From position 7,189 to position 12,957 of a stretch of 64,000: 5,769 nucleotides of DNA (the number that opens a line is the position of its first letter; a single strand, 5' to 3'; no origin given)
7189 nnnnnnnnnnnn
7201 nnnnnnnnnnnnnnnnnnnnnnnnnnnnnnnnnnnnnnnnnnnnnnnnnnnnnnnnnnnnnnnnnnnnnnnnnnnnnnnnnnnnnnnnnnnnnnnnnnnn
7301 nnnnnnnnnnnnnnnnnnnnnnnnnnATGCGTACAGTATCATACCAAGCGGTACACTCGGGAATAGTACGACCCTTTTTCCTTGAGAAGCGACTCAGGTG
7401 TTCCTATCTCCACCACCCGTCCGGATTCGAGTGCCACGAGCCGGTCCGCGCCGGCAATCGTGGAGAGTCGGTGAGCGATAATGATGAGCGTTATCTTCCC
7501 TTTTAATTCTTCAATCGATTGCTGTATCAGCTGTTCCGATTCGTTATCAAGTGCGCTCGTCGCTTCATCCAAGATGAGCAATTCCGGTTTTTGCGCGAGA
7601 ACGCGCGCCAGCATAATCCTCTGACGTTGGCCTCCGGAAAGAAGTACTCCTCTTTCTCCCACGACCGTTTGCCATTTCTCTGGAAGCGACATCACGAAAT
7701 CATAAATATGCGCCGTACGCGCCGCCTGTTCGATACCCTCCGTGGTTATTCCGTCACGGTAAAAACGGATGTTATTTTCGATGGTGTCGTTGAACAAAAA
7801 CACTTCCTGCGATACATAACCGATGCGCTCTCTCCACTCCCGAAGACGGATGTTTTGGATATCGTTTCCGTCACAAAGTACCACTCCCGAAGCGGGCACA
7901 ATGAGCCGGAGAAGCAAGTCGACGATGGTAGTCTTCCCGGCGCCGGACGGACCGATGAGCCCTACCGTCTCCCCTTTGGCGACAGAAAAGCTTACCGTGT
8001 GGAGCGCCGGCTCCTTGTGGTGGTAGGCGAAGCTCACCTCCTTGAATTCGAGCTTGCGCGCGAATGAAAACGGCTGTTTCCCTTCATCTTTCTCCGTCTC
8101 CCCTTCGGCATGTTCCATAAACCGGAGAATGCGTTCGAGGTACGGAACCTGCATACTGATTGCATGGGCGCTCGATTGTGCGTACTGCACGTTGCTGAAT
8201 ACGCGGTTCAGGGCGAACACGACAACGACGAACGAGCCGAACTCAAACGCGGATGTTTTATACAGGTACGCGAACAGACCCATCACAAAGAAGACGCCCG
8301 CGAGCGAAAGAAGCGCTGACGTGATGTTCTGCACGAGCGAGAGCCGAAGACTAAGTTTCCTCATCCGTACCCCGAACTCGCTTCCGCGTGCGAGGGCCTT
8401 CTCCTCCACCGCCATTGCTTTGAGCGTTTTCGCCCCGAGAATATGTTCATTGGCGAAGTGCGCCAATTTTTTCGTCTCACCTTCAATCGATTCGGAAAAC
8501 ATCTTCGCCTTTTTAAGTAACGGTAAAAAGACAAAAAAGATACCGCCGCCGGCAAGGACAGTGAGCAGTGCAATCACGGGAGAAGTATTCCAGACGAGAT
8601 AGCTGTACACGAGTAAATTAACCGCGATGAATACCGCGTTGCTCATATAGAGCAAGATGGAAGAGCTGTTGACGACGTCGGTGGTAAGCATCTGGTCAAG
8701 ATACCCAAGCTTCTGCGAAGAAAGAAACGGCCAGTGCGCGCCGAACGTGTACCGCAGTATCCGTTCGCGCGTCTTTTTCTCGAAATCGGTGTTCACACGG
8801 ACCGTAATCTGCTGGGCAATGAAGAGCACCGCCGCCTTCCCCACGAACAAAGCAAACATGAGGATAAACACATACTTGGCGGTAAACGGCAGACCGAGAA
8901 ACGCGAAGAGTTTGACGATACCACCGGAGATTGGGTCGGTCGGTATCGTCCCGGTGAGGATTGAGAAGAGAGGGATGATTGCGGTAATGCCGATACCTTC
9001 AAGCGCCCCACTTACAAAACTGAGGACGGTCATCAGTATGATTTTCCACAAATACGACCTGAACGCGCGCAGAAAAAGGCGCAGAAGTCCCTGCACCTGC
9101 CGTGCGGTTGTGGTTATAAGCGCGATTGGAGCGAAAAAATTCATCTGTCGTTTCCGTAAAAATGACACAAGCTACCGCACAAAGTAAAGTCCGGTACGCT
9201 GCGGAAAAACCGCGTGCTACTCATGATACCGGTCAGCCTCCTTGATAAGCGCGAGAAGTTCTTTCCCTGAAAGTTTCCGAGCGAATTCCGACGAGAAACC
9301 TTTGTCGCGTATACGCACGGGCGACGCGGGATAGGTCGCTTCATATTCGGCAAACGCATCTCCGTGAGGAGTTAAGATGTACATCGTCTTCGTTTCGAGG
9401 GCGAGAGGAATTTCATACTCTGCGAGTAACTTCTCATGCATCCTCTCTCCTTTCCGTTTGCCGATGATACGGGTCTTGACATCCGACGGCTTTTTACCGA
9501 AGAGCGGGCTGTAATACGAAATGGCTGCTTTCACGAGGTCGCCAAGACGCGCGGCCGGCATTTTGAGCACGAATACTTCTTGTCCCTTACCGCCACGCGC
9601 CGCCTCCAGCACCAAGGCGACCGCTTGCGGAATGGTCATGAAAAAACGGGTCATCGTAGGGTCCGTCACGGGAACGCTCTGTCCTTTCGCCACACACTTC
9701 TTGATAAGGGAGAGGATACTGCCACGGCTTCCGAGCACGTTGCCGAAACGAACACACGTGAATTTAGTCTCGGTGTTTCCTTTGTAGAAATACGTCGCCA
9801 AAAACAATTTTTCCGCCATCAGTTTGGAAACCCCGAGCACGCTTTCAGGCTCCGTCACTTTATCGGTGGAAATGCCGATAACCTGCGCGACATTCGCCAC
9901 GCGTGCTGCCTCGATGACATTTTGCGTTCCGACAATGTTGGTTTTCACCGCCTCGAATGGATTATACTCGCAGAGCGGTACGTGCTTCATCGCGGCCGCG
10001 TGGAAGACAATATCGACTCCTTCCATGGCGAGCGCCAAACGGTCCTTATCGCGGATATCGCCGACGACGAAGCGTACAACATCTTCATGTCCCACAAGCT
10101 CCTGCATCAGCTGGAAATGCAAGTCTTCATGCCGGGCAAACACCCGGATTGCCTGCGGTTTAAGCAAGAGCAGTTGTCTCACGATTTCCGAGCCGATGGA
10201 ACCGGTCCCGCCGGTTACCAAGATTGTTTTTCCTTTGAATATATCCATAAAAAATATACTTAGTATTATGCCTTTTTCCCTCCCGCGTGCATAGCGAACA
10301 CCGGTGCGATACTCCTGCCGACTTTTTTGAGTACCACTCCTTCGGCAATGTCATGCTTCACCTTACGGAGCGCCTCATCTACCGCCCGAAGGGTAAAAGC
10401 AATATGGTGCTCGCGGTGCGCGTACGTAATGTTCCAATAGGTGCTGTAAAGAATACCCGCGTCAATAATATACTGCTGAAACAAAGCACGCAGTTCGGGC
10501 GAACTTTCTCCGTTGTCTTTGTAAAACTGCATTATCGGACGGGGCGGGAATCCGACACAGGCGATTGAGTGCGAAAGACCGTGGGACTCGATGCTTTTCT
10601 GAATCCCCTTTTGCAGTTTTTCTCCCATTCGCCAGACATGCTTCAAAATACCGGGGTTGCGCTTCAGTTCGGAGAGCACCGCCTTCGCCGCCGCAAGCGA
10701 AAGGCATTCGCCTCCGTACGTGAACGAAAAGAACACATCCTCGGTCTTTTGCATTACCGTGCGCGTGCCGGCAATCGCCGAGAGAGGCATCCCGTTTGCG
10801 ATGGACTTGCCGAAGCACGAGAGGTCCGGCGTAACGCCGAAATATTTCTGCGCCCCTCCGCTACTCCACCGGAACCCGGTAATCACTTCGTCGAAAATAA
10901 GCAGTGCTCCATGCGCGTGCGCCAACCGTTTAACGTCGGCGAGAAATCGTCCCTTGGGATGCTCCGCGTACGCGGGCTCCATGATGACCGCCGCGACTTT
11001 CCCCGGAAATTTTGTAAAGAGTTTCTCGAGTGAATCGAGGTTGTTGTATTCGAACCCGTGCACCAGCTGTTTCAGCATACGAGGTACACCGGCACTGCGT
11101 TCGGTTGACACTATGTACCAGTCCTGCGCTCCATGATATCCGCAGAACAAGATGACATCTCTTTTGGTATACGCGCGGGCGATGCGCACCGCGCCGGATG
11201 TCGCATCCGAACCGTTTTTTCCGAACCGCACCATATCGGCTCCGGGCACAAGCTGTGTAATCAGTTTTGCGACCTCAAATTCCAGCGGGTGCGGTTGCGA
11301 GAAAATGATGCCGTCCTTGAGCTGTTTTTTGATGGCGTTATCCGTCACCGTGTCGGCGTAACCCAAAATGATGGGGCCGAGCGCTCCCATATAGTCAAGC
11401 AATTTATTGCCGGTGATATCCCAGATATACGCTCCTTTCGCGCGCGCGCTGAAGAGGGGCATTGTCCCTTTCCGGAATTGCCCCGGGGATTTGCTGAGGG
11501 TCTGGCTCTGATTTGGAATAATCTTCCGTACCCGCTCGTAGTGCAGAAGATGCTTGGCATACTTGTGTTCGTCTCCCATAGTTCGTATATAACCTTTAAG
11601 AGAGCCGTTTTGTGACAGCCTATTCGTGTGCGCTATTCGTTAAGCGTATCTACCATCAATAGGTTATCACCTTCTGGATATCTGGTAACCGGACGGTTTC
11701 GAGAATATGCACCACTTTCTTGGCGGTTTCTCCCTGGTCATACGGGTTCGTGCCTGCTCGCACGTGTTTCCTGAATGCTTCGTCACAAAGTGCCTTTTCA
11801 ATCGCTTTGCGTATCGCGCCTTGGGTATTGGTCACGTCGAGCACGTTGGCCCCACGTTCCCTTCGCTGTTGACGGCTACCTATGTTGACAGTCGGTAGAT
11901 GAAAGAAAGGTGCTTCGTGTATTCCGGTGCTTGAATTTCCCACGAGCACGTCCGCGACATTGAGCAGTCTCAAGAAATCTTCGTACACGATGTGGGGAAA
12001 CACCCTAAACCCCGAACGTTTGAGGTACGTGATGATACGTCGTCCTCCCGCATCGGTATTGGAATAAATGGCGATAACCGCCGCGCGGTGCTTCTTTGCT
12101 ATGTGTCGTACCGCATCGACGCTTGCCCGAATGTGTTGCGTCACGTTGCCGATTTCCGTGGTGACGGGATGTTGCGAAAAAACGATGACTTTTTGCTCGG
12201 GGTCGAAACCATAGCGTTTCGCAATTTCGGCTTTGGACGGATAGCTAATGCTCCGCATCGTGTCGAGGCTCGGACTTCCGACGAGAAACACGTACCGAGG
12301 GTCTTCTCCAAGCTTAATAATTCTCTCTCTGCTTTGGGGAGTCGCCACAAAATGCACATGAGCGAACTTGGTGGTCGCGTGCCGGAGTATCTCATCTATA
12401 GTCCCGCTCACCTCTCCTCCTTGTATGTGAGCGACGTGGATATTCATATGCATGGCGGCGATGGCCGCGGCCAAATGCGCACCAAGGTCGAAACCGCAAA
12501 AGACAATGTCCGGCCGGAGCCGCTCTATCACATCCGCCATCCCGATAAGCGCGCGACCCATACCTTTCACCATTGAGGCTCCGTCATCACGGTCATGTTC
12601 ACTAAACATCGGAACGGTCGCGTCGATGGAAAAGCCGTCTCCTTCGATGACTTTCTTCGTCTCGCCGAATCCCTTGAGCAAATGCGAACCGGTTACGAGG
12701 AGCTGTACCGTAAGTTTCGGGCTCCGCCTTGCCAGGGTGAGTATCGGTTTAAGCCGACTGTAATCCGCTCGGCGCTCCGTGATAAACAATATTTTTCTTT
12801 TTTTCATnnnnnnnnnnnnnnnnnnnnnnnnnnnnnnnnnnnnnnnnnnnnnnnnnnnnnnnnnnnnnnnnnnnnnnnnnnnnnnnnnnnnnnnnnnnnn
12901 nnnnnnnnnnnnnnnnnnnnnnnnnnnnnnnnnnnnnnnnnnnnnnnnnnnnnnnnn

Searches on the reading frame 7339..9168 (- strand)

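Call 67: search_protein_families(library=pfam, proteins=[window:7339-9168:-], max_evalue=0.001)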
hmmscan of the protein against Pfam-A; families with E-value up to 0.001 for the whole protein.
window:7339-9168:- (609 aa): 5 families
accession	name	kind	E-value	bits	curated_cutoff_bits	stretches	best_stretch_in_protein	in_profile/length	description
PF00005.33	ABC_tran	-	2.4e-34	119.3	25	1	389-538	1-137/137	ABC transporter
PF00664.28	ABC_membrane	-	5.7e-10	39.8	28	1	44-317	2-264/274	ABC transporter transmembrane region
PF02463.25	SMC_N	-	1.2e-09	38.3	40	1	482-581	135-212/220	RecF/RecN/SMC N terminal domain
PF13191.12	AAA_16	-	2.9e-05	25.1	32.6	1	398-562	21-165/167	AAA ATPase domain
PF13555.12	AAA_29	-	4.4e-05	23.6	27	1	394-427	17-50/61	P-loop containing region of AAA domain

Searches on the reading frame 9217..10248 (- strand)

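Call 67: search_protein_families(library=pfam, proteins=[window:9217-10248:-], max_evalue=0.001)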
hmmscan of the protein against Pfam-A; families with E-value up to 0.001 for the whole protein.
window:9217-10248:- (343 aa): 10 families
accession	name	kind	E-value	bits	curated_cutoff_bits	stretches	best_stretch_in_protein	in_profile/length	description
PF02719.21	Polysacc_synt_2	-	1.2e-96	323.8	20.2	1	9-291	1-290/293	Polysaccharide biosynthesis protein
PF01370.27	Epimerase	-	4.2e-24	85.7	20.9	1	9-225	1-236/240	NAD dependent epimerase/dehydratase family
PF01073.25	3Beta_HSD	-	5.6e-20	72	22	1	10-134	1-122/280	3-beta hydroxysteroid dehydrogenase/isomerase family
PF16363.11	GDP_Man_Dehyd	-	4.1e-18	66.4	27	1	10-131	1-132/332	GDP-mannose 4,6 dehydratase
PF13460.12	NAD_binding_10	-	8.9e-14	52.2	27.2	1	13-153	1-130/184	NAD(P)H-binding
PF04321.23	RmlD_sub_bind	-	1.6e-11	44.3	27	1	8-174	2-154/287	RmlD substrate binding domain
PF07993.18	NAD_binding_4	-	6.1e-09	35.8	20.1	1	11-138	1-146/258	Male sterility protein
PF05368.20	NmrA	-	6.7e-08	32.9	27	1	7-118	3-97/298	NmrA-like family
PF00106.31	adh_short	-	3.5e-06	27.1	26.6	1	7-113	1-117/195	short chain dehydrogenase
PF08659.16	KR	-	2.8e-05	24.6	22.6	1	8-83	2-87/180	KR domain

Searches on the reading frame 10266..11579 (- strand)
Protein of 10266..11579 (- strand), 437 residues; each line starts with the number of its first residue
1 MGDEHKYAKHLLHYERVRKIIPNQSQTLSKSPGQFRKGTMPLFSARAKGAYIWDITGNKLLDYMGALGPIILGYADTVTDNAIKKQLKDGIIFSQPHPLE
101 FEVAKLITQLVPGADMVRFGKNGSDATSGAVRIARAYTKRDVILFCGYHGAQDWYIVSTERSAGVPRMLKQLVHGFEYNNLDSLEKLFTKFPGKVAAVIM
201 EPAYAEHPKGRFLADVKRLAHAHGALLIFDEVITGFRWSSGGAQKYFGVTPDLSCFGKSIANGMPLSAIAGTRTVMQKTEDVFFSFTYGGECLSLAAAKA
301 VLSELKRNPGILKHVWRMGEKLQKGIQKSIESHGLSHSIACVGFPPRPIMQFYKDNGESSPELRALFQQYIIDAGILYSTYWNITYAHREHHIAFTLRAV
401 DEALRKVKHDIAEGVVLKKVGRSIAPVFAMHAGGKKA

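Call 13: search_protein_families(library=pfam, proteins=[window:10266-11579:-], max_evalue=0.001)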
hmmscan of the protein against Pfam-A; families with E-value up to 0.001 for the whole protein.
window:10266-11579:- (437 aa): 1 family
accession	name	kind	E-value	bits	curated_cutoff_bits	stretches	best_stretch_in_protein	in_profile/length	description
PF00202.27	Aminotran_3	-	1.3e-47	162.8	30.5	1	38-335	7-335/403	Aminotransferase class-III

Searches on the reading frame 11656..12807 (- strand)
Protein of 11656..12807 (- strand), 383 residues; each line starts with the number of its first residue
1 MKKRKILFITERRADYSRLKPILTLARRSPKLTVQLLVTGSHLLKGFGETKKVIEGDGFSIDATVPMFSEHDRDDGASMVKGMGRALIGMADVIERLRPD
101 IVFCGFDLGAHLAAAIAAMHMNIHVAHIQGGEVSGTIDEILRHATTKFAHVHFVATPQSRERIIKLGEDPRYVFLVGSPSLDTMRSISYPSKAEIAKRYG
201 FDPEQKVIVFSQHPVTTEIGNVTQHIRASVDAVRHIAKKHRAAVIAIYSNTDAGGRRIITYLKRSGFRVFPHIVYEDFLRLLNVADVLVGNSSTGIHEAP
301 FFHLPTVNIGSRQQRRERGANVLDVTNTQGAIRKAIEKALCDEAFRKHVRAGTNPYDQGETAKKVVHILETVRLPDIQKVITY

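Call 13: search_protein_families(library=pfam, proteins=[window:11656-12807:-], max_evalue=0.001)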
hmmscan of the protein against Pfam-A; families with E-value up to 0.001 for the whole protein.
window:11656-12807:- (383 aa): 1 family
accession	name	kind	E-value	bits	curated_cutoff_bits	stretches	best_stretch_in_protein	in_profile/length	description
PF02350.25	Epimerase_2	-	7.7e-75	252.3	30.6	1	27-370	4-347/347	UDP-N-acetylglucosamine 2-epimerase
